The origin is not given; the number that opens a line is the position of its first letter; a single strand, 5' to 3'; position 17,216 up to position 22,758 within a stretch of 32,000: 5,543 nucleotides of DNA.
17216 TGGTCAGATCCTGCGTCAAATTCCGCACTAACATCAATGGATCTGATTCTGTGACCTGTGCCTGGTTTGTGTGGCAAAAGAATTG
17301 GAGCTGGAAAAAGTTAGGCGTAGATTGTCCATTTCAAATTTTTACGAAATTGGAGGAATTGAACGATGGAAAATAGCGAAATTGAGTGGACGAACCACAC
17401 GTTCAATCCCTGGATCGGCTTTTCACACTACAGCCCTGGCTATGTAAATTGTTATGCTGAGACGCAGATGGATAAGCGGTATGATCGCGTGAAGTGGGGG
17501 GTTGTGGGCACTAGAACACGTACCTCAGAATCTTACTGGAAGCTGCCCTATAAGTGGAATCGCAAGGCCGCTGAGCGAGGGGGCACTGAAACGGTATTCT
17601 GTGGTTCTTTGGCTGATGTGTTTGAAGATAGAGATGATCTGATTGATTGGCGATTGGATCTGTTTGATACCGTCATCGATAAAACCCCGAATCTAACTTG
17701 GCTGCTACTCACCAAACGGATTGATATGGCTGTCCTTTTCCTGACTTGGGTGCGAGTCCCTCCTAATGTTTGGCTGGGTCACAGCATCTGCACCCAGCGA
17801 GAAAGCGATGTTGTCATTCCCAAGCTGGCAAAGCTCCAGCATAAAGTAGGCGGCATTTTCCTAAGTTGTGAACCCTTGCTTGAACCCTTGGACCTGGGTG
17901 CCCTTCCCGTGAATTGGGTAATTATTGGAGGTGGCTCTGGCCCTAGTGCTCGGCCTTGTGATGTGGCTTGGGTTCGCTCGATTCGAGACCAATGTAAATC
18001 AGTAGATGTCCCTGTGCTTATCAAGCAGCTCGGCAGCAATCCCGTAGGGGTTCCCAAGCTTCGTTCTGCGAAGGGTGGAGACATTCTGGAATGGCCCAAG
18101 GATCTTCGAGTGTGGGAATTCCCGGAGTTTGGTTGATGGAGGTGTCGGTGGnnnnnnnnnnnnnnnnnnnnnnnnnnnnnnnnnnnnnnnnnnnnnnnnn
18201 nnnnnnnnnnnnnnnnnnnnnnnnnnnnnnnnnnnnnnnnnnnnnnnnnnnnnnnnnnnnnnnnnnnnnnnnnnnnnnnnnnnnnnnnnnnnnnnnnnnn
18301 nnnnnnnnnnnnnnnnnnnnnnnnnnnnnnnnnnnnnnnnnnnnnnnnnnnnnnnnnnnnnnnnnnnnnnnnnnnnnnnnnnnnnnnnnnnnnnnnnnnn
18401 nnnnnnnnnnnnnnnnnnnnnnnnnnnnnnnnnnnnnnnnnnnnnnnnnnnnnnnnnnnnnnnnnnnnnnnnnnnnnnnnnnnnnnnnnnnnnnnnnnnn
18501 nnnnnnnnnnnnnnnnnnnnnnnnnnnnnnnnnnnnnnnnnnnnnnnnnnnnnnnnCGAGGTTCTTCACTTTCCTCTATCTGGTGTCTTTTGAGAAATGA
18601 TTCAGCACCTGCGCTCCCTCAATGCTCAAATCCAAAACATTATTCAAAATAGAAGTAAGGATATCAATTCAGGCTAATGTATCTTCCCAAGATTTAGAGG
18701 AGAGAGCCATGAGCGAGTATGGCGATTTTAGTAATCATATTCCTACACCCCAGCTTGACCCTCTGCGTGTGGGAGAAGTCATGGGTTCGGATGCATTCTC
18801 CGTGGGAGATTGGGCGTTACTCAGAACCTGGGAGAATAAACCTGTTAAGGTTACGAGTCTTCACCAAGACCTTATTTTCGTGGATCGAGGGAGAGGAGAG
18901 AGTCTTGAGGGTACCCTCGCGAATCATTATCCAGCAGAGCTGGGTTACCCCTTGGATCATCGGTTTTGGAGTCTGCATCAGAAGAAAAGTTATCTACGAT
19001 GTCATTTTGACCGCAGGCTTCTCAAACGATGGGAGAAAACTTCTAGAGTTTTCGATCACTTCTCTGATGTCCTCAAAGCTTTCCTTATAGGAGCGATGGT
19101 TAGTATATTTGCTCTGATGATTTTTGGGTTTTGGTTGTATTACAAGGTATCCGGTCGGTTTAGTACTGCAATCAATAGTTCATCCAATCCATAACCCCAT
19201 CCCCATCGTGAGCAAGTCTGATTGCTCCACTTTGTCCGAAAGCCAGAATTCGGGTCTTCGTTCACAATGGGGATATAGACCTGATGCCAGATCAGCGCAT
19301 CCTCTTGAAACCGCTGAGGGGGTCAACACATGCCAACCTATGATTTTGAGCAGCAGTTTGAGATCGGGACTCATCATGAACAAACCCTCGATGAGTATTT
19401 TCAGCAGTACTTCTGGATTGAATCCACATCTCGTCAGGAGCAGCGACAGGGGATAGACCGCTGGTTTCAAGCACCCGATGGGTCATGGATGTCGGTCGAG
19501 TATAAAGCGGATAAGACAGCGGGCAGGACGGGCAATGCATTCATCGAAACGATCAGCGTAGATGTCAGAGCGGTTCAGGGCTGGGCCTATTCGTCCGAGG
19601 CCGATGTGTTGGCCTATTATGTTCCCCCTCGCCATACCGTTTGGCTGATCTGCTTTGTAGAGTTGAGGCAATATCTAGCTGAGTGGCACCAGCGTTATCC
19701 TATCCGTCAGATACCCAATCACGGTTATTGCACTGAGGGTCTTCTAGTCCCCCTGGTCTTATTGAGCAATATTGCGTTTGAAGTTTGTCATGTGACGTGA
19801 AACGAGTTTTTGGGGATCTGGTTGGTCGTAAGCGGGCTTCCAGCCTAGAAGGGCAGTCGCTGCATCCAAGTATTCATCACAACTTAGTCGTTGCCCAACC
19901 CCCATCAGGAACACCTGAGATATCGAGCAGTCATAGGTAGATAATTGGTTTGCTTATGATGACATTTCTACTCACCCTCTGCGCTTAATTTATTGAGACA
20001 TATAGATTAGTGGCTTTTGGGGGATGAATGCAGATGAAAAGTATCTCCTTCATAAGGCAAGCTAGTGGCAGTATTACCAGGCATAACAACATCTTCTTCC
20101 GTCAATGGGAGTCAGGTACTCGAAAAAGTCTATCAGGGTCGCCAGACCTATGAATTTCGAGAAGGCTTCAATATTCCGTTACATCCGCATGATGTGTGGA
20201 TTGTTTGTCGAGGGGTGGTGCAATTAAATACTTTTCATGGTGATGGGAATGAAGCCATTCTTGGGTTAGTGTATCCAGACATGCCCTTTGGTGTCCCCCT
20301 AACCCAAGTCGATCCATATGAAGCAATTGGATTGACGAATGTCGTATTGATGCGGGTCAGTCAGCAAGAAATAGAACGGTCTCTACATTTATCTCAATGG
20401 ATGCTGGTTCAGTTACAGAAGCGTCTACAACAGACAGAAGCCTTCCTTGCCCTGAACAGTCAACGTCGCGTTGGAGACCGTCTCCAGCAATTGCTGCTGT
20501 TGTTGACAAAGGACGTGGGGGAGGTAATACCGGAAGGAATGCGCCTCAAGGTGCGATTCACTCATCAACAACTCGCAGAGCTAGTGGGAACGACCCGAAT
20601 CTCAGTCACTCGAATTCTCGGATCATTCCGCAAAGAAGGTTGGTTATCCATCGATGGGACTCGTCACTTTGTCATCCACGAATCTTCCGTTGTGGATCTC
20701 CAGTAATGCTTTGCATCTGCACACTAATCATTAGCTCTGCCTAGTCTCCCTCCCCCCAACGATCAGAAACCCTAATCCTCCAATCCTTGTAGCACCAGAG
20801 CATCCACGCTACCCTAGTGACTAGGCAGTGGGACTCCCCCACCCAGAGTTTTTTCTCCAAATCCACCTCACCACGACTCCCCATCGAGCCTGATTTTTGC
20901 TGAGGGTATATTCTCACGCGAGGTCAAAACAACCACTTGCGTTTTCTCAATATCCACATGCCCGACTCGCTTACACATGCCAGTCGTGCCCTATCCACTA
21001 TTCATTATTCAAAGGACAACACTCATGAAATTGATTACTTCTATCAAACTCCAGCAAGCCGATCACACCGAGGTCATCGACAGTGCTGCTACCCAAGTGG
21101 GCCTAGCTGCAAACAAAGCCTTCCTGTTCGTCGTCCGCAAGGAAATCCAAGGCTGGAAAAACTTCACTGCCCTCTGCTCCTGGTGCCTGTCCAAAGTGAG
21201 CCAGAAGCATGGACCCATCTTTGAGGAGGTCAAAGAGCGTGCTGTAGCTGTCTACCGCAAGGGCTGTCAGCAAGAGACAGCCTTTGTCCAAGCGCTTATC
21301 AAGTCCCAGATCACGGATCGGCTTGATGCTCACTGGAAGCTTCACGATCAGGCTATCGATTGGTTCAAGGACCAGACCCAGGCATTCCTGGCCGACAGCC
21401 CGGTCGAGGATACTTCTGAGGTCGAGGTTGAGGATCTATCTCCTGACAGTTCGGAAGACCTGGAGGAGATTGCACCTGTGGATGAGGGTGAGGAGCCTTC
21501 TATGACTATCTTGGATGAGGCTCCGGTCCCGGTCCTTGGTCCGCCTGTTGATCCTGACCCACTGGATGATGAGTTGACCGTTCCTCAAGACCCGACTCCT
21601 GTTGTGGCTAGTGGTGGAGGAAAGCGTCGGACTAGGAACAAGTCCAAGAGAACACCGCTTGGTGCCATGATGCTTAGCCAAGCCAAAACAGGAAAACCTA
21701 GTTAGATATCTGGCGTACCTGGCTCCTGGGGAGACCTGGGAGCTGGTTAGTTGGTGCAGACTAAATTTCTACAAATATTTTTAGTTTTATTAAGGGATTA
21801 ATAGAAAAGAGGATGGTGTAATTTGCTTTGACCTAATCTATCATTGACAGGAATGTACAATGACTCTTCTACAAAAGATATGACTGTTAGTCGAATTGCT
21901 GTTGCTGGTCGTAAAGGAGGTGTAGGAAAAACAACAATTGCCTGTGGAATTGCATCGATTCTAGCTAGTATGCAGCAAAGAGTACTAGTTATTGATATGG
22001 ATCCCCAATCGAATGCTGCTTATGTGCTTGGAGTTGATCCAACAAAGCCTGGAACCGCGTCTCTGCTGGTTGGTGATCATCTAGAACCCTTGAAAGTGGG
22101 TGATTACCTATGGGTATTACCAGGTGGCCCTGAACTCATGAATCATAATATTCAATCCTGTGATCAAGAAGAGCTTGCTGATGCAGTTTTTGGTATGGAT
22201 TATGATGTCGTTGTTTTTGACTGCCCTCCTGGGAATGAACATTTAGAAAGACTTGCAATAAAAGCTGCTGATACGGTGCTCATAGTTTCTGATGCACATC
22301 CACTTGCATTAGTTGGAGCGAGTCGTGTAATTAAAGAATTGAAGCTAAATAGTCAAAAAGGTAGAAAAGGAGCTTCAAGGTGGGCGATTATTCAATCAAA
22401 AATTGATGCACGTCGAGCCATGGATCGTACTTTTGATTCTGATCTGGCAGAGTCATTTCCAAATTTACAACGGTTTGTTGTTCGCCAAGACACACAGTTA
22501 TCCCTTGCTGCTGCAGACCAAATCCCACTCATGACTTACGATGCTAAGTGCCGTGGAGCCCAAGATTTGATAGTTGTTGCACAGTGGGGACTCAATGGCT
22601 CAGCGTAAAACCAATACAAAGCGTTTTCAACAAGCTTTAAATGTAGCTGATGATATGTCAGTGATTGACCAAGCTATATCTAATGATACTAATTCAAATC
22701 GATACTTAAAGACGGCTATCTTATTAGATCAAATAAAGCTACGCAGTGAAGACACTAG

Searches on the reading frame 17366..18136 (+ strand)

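Call 8: search_protein_families(library=pfam, proteins=[window:17366-18136:+], max_evalue=0.01)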
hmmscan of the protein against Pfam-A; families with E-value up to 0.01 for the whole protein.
window:17366-18136:+ (256 aa): 1 family
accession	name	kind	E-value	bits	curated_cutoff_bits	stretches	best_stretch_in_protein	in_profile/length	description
PF07505.17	DUF5131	-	4.6e-56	190.5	28.9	1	3-225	1-219/243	Protein of unknown function (DUF5131)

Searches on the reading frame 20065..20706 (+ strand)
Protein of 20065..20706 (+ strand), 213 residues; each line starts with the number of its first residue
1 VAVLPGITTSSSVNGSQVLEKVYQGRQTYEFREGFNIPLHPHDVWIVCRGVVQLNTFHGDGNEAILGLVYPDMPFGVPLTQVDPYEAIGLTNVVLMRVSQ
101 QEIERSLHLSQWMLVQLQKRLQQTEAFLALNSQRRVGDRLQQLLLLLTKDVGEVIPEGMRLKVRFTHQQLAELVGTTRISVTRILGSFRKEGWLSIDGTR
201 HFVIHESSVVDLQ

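Call 8: search_protein_families(library=pfam, proteins=[window:20065-20706:+], max_evalue=0.01)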
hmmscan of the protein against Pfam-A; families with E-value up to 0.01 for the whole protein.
window:20065-20706:+ (213 aa): 4 families
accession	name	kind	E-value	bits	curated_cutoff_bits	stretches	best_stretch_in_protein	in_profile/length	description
PF13545.12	HTH_Crp_2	-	7.7e-15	55.1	27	1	139-205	2-62/70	Crp-like helix-turn-helix domain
PF00325.26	Crp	-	2.2e-07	30.9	21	1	164-192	2-30/32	Bacterial regulatory proteins, crp family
PF00027.35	cNMP_binding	-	0.0013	19.1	27.5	1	42-105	18-84/89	Cyclic nucleotide-binding domain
PF25213.1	HVO_A0261_N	-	0.0058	16.9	35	0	166-198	26-58/86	HVO_A0261 N-terminal domain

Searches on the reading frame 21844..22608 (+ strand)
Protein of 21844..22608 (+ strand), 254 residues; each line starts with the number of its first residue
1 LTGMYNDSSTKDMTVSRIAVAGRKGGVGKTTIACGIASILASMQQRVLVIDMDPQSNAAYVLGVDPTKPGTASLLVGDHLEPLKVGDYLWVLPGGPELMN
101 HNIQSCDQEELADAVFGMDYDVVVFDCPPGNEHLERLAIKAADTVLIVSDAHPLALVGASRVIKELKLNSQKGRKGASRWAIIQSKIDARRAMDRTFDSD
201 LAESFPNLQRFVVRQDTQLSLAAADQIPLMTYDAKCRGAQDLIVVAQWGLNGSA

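Call 8: search_protein_families(library=pfam, proteins=[window:21844-22608:+], max_evalue=0.01)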
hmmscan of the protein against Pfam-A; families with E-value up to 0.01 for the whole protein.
window:21844-22608:+ (254 aa): 9 families
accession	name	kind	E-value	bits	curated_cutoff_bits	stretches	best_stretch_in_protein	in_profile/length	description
PF13614.12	AAA_31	-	2.8e-26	93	27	1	18-170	4-168/177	AAA domain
PF01656.29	CbiA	-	1.7e-16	60.8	25.4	1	18-226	1-122/125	CobQ/CobB/MinD/ParA nucleotide binding domain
PF06564.18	CBP_BcsQ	-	1.2e-12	48.4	21.3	1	17-250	3-234/234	Cellulose biosynthesis protein BcsQ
PF02374.21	ArsA_ATPase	-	7e-12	45.6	24.3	1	18-62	3-47/305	Anion-transporting ATPase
PF10609.15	ParA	-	7.7e-10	39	27.1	1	17-164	5-158/246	NUBPL iron-transfer P-loop NTPase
PF09140.17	MipZ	-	1.6e-09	37.9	20.7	1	17-146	2-126/262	ATPase MipZ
PF00142.24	Fer4_NifH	-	1.4e-07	31.7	25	1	17-61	2-45/271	4Fe-4S iron sulfur cluster binding proteins, NifH/frxC family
PF07015.17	VirC1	-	0.00042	20.1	24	0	18-53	4-39/231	VirC1 protein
PF03466.25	LysR_substrate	-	0.0047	16.8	28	1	103-166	39-101/209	LysR substrate binding domain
